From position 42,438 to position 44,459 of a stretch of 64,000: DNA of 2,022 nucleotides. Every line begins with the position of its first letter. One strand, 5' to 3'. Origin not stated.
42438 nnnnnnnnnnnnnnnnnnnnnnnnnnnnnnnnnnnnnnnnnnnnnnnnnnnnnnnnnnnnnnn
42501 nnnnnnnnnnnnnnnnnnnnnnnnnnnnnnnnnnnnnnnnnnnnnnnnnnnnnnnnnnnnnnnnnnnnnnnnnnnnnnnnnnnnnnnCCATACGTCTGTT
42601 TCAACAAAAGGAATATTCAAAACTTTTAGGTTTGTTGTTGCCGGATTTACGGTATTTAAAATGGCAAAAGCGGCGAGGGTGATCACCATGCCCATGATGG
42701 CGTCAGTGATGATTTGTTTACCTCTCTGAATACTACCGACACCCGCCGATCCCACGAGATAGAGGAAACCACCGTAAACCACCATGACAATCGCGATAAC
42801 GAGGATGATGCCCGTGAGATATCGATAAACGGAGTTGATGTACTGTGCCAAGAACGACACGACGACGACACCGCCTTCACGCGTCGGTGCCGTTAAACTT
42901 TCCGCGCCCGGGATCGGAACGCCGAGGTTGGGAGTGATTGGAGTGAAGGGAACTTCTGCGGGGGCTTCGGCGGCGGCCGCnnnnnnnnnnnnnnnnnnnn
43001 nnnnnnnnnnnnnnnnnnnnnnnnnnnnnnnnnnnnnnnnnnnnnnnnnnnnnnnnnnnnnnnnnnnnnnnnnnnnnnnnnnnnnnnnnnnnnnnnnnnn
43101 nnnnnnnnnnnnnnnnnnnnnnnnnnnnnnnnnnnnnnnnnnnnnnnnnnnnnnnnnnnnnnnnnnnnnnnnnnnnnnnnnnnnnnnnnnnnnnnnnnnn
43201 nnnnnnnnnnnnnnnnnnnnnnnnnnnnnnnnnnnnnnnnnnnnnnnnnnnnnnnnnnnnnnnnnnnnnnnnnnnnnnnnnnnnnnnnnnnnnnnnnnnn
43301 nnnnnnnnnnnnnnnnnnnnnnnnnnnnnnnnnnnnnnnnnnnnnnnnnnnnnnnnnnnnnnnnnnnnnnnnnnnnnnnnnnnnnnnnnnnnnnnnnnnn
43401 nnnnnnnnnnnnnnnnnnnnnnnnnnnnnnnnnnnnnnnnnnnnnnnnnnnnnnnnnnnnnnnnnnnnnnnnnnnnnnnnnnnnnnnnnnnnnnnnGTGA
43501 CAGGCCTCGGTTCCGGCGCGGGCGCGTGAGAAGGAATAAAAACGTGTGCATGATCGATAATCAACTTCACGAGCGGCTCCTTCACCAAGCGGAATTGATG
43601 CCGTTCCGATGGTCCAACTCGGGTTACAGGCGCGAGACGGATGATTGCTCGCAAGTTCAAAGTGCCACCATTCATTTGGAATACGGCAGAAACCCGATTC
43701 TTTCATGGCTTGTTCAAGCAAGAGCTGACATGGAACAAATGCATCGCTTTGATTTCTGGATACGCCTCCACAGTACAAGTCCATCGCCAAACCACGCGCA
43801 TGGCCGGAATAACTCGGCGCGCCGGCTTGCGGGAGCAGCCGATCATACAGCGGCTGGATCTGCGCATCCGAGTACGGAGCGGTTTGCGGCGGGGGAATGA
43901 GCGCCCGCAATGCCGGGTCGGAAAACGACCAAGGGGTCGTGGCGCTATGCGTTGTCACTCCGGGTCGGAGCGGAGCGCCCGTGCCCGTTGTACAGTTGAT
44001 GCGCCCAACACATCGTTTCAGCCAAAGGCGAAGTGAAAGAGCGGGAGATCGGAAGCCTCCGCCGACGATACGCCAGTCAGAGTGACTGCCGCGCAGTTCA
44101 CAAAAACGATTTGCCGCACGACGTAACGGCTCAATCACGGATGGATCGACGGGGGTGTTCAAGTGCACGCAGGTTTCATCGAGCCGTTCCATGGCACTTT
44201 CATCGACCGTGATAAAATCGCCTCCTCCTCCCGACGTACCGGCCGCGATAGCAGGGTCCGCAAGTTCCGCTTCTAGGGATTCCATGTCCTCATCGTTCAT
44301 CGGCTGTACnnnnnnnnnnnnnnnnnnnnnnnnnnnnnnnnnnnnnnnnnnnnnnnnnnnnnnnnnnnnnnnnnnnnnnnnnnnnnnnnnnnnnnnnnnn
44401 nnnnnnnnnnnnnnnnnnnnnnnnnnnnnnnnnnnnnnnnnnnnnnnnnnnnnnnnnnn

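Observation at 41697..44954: Tandem paralogs fusing a Cys-rich + T4SS-pilin-like module to two different LAS/M15 peptidoglycan peptidase domains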

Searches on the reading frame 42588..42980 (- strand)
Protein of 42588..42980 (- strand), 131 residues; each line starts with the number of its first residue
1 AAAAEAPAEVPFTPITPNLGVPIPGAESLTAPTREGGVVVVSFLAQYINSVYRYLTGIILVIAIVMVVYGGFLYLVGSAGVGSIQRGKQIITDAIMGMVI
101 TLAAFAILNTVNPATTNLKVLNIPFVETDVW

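Call 48: find_homologous_proteins(query=A4, max_evalue=0.001)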
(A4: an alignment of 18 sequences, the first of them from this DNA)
Query A4 (18 sequences) (125 aa, profile of the alignment): 157 proteins with E <= 0.001 among 5258 candidates; the best 120 are listed.
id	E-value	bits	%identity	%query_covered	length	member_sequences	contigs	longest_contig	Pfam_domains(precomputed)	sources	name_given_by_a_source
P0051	9.2e-40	153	75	91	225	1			PF18895.6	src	-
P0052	6.8e-31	125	31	90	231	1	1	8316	PF18895.6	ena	-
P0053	3.1e-30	123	30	86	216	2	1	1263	PF18895.6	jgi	jgi:hypothetical protein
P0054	1.6e-28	117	31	85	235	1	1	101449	PF18895.6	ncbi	-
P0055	7.9e-28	115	68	68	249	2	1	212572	PF18895.6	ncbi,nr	ncbi:pilin [Candidatus Uhrbacteria bacterium]|nr:pilin [Candidatus Uhrbacteria bacterium]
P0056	9.0e-28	115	38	61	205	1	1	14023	PF18895.6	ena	-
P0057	6.6e-27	112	33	82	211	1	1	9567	PF18895.6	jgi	jgi:hypothetical protein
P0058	9.3e-27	111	32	90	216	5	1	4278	PF18895.6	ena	-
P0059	2.0e-26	110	29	84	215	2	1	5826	PF18895.6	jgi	-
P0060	3.8e-26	109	32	61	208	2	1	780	PF18895.6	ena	-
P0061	2.6e-25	107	32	71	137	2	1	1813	PF18895.6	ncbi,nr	ncbi:MAG: pilin, partial [Gemmatimonadaceae bacterium]|nr:pilin [Gemmatimonadaceae bacterium]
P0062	4.7e-25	106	30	63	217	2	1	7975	PF18895.6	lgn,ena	-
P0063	4.5e-23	99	32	98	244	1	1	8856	PF18895.6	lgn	-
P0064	9.2e-22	95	34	62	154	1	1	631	-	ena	-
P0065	3.5e-21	93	29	74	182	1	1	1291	PF18895.6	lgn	-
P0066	3.9e-21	93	33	65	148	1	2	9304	PF18895.6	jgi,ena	-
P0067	5.8e-21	93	34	62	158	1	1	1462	PF18895.6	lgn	-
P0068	7.0e-21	92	31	62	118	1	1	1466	PF18895.6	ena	-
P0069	7.7e-21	92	27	84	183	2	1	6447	PF18895.6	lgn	-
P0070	8.8e-21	92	28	75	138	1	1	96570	PF18895.6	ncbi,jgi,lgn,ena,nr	ncbi:pilin [Patescibacteria group bacterium]|nr:pilin [Patescibacteria group bacterium]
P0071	1.1e-20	92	31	65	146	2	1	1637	PF18895.6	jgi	-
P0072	1.3e-20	91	37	54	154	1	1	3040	PF06800.19,PF18895.6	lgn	-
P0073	1.4e-20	91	32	68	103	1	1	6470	PF18895.6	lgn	-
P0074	2.0e-20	91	33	84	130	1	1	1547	PF18895.6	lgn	-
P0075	2.1e-20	91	31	56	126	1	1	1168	PF18895.6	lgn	-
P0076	2.1e-20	91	31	74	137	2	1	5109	PF18895.6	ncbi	-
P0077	2.6e-20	90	33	56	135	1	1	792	PF18895.6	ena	-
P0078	2.8e-20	90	32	82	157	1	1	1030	PF18895.6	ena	-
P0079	3.7e-20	90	31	56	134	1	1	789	PF18895.6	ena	-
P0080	4.2e-20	90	31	58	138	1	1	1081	PF18895.6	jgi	jgi:hypothetical protein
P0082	4.5e-20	90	30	56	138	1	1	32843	PF18895.6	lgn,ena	-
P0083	5.9e-20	89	31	56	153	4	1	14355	PF18895.6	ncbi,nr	ncbi:MAG: pilin [bacterium]|nr:pilin [bacterium]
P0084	6.2e-20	89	31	56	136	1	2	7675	PF18895.6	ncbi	-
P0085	6.4e-20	89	33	66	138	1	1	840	PF18895.6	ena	-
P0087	7.0e-20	89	31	65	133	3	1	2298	PF18895.6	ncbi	-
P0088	7.2e-20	89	33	82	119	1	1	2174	PF18895.6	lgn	-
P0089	7.9e-20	89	31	84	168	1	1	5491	PF18895.6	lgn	-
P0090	9.4e-20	89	33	54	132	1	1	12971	PF18895.6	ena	-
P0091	1.1e-19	88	30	82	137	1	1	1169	PF18895.6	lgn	-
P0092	1.2e-19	88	31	74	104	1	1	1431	PF18895.6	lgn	-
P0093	1.2e-19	88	28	93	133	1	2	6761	PF18895.6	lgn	-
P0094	1.2e-19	88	31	56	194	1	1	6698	PF18895.6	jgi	jgi:hypothetical protein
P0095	1.4e-19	88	31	65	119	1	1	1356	PF18895.6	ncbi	-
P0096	1.4e-19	88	31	82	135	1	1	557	PF18895.6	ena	-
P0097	1.9e-19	88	31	65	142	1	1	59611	PF18895.6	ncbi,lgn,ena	-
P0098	2.2e-19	87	28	65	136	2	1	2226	PF18895.6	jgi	jgi:type IV secretory pathway VirB2 component (pilin)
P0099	2.5e-19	87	29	78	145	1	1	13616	PF18895.6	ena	-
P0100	2.7e-19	87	37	63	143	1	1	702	PF18895.6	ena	-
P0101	2.7e-19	87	30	78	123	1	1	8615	PF18895.6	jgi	jgi:hypothetical protein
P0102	3.1e-19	87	30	90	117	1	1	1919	PF18895.6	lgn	-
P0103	3.2e-19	87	31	65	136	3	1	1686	PF18895.6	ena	-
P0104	3.3e-19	87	33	54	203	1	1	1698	PF18895.6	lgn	-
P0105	3.5e-19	87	29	86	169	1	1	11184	PF18895.6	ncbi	-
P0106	4.5e-19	86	27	65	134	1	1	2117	PF18895.6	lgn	-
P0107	5.5e-19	86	32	74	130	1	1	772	PF18895.6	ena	-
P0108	7.4e-19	86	27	62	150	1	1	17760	PF18895.6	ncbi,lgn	-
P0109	1.3e-18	85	31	65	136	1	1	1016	PF18895.6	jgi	jgi:hypothetical protein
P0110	1.8e-18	85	33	62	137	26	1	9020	PF18895.6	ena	-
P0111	2.2e-18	84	29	50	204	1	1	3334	PF18895.6,PF04956.19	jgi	jgi:hypothetical protein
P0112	3.1e-18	84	31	79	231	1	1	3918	PF18895.6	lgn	-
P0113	3.7e-18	84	31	54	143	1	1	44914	PF18895.6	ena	-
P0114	4.0e-18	83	33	54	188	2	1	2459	PF18895.6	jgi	-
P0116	9.5e-18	82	33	54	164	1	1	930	PF18895.6,PF04956.19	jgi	jgi:amino acid transporter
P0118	1.2e-17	82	30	85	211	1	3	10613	PF18895.6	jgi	jgi:hypothetical protein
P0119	1.8e-17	81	25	86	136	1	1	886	PF18895.6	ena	-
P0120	1.9e-17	81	26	76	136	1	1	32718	PF18895.6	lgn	-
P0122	2.8e-17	81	35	86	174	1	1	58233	PF18895.6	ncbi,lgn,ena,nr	ncbi:MAG: histone-lysine N-methyltransferase SETD1 [Parcubacteria group bacterium Gr01-1014_29]|nr:M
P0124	3.5e-17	80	32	78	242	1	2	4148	PF18895.6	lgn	-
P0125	4.0e-17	80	34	71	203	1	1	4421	PF18895.6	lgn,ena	-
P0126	4.0e-17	80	35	86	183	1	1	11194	PF18895.6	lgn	-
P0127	7.3e-17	79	33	65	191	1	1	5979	PF18895.6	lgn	-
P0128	2.2e-16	78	35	71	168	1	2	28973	PF18895.6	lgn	-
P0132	6.0e-16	76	32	78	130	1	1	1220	PF18895.6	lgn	-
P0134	1.0e-15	76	40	54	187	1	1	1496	PF18895.6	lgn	-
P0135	1.0e-15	76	-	-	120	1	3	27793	PF18895.6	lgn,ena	-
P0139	2.4e-15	74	38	82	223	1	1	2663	PF18895.6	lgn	-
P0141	2.5e-15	74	31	76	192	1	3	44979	PF18895.6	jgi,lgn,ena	-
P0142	2.6e-15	74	35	81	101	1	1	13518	PF18895.6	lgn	-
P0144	3.4e-15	74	-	-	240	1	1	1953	PF18895.6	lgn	-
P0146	5.2e-15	73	32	78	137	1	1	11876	PF18895.6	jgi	jgi:hypothetical protein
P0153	1.5e-14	72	34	63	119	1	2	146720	PF18895.6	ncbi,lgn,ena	ncbi:MAG: hypothetical protein AAB573_05355 [Patescibacteria group bacterium]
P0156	2.2e-14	71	35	60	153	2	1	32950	PF18895.6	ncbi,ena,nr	ncbi:MAG: hypothetical protein ISS88_00400 [Candidatus Portnoybacteria bacterium]|nr:hypothetical pr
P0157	2.2e-14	71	29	82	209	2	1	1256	PF18895.6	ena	-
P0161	3.0e-14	71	28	61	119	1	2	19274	PF18895.6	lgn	-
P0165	7.7e-14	70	34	47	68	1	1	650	PF18895.6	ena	-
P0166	8.3e-14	69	34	94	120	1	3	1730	PF18895.6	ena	-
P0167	9.5e-14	69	34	56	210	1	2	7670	PF18895.6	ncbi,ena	-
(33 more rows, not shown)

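Call 68: find_related_loci(query=window:42588-42980:-, collection=genome_contigs, flank=10000)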
Query window:42588-42980:- (131 aa) in genome_contigs; peptide patterns used: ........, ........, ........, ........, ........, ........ (x = any residue, [..] = any of these).
468 stretches matched a pattern; 18 encode a relative of the query (tblastn E <= 1e-3); 18 distinct loci.
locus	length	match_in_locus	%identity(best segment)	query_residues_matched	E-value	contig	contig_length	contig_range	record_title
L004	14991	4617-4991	71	1-126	3e-54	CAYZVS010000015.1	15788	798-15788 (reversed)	MAG TPA_asm: uncultured Gammaproteobacteria bacterium isolate SRP128246_co1_414 genome assembly, contig: NODE_8252_lengt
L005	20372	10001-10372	61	1-126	8e-43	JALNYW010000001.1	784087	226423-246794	MAG: Patescibacteria group bacterium isolate SO_2017_GW1 bin 229 NODE_44_length_784087_cov_3.662143_OW334_2017, whole ge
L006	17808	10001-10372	58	5-129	4e-42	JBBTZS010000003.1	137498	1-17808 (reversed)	MAG: Patescibacteria group bacterium isolate H41-bin078_1 H41_bin078_1_000000000003, whole genome shotgun sequence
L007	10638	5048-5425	55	1-129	6e-40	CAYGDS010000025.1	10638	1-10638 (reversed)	MAG TPA_asm: uncultured Gammaproteobacteria bacterium isolate ERP113451_co3_74 genome assembly, contig: NODE_5196_length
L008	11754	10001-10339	59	9-123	6e-39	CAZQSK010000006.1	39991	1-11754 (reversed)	MAG TPA_asm: uncultured Gammaproteobacteria bacterium isolate binchicken_co105_443 genome assembly, contig: NODE_1157_le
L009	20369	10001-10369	54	2-126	5e-39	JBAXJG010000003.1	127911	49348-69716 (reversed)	MAG: Candidatus Uhrbacteria bacterium isolate ELA369 MAG369_3, whole genome shotgun sequence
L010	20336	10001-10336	57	11-123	7e-38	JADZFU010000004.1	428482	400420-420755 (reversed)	MAG: Candidatus Uhrbacteria bacterium isolate SJ877 c_000000590179, whole genome shotgun sequence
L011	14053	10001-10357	58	9-129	1e-37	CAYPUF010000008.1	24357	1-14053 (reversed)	MAG TPA_asm: uncultured Gammaproteobacteria bacterium isolate SRP093185_co1_134 genome assembly, contig: NODE_1169_lengt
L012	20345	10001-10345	58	8-127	1e-35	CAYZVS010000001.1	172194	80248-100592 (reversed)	MAG TPA_asm: uncultured Gammaproteobacteria bacterium isolate SRP128246_co1_414 genome assembly, contig: NODE_22_length_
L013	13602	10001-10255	63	34-119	3e-29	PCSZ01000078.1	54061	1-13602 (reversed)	MAG: Candidatus Uhrbacteria bacterium CG22_combo_CG10-13_8_21_14_all_47_17 CG22_scaffold_1210_c, whole genome shotgun se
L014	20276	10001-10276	57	36-128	7e-29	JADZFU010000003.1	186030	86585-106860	MAG: Candidatus Uhrbacteria bacterium isolate SJ877 c_000000588813, whole genome shotgun sequence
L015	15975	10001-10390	44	2-131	3e-27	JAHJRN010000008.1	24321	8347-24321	MAG: Patescibacteria group bacterium isolate OS_PC_MetaG.mb.153 OS_PC_MetaG.mb.153_k141_107366, whole genome shotgun seq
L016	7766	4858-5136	52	27-120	6e-26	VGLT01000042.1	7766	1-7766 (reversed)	MAG: Candidatus Uhrbacteria bacterium isolate M_DeepCast_50m_m1_090 M_DeepCast_50m_m1_090_Ga0194121_10017269, whole geno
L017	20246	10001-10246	63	36-118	3e-21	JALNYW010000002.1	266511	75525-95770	MAG: Patescibacteria group bacterium isolate SO_2017_GW1 bin 229 NODE_337_length_266511_cov_3.781804_OW334_2017, whole g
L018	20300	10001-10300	52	1-115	3e-21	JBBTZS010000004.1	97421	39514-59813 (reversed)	MAG: Patescibacteria group bacterium isolate H41-bin078_1 H41_bin078_1_000000000004, whole genome shotgun sequence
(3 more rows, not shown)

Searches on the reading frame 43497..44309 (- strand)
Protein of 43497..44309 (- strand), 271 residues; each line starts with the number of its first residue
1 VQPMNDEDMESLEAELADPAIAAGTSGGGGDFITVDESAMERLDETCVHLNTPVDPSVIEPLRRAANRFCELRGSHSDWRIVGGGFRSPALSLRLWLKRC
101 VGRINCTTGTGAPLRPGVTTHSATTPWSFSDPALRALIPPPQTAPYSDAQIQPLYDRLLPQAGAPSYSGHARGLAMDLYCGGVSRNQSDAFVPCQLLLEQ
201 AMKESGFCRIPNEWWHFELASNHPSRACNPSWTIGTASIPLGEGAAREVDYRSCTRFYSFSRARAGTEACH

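Call 60: search_protein_families(library=pfam, proteins=[window:43497-44309:-], max_evalue=5)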
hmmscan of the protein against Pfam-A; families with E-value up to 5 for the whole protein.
seq(271 aa): 1 family
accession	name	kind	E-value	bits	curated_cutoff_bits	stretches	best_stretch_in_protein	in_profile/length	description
PF01427.22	Peptidase_M15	-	3.6e-06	27.3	27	1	196-221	161-186/199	D-ala-D-ala dipeptidase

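Call 80: search_solved_structures(query=A5, max_evalue=10, show_alignments=2)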
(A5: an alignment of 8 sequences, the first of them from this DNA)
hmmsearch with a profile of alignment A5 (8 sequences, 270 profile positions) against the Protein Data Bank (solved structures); distinct sequences matched with E-value up to 10: 12.
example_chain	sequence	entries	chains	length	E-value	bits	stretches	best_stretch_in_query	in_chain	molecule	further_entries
1r44_A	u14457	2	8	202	0.00018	24.3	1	153-219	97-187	D-alanyl-D-alanine dipeptidase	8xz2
5ww9_A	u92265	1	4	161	0.11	15.2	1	49-93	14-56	Putative starvation-induced DNA protecting protein/Ferritin and Dps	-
4m32_A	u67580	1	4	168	0.11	15.1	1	47-93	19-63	Putative starvation-induced DNA protecting protein/Ferritin and Dps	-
4m34_A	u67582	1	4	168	0.12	15.1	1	47-93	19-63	Putative starvation-induced DNA protecting protein/Ferritin and Dps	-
4m33_A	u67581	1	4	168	0.12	15.1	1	47-93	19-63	Putative starvation-induced DNA protecting protein/Ferritin and Dps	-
2z90_A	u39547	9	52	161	0.12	15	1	49-93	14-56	Starvation-inducible DNA-binding protein or fine tangled pili major subunit | Putative starvation-induced DNA protecting protein/Ferritin and Dps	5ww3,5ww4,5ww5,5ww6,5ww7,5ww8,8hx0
4m35_A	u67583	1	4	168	0.12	15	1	47-93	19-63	Putative starvation-induced DNA protecting protein/Ferritin and Dps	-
8hwz_A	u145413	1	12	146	0.44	13.2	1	56-93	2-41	Starvation-inducible DNA-binding protein or fine tangled pili major subunit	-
6lve_A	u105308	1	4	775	0.81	12.3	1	79-132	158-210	N,N-dimethylformamidase large subunit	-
6lvb_A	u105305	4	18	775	0.81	12.3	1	79-132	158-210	N,N-dimethylformamidase large subunit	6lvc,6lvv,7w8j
6lvd_A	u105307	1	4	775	0.82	12.3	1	79-132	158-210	N,N-dimethylformamidase large subunit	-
5hnm_A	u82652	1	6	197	1.4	11.5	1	142-207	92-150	D-alanyl-D-alanine carboxypeptidase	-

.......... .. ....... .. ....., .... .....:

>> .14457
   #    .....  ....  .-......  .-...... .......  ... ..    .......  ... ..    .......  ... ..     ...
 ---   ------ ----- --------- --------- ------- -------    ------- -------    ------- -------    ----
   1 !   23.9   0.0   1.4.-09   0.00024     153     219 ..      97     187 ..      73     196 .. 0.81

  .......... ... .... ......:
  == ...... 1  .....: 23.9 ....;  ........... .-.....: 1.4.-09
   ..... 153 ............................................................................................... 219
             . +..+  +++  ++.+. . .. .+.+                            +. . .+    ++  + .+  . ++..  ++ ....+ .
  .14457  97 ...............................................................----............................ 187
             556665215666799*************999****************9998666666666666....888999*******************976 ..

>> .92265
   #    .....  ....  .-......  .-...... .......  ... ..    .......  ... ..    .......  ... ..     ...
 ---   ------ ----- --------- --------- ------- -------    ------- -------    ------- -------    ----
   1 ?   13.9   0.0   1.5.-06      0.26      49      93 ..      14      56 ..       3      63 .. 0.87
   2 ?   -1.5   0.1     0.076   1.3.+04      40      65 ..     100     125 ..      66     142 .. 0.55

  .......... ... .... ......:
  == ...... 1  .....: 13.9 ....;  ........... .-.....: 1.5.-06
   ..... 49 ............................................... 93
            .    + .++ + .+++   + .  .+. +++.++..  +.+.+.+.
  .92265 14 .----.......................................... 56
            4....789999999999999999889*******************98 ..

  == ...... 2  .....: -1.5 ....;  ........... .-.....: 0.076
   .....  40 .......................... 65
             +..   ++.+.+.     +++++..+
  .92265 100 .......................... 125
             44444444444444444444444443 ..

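Call 81: search_protein_families(library=pfam, alignment_id=A5, max_evalue=0.1)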
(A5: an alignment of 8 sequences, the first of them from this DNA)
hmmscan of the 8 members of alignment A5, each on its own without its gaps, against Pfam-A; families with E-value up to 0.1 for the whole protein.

A. member 1, seq(271 aa): 1 family
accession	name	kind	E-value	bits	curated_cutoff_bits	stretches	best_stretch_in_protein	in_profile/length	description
PF01427.22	Peptidase_M15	-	3.6e-06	27.3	27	1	196-221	161-186/199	D-ala-D-ala dipeptidase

B. families by the number of members that match (of 8 scanned): 3 families
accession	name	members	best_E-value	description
PF01427.22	Peptidase_M15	8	1.2e-06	D-ala-D-ala dipeptidase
PF02557.22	VanY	2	3.5e-09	D-alanyl-D-alanine carboxypeptidase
PF02698.23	DUF218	1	0.068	DUF218 domain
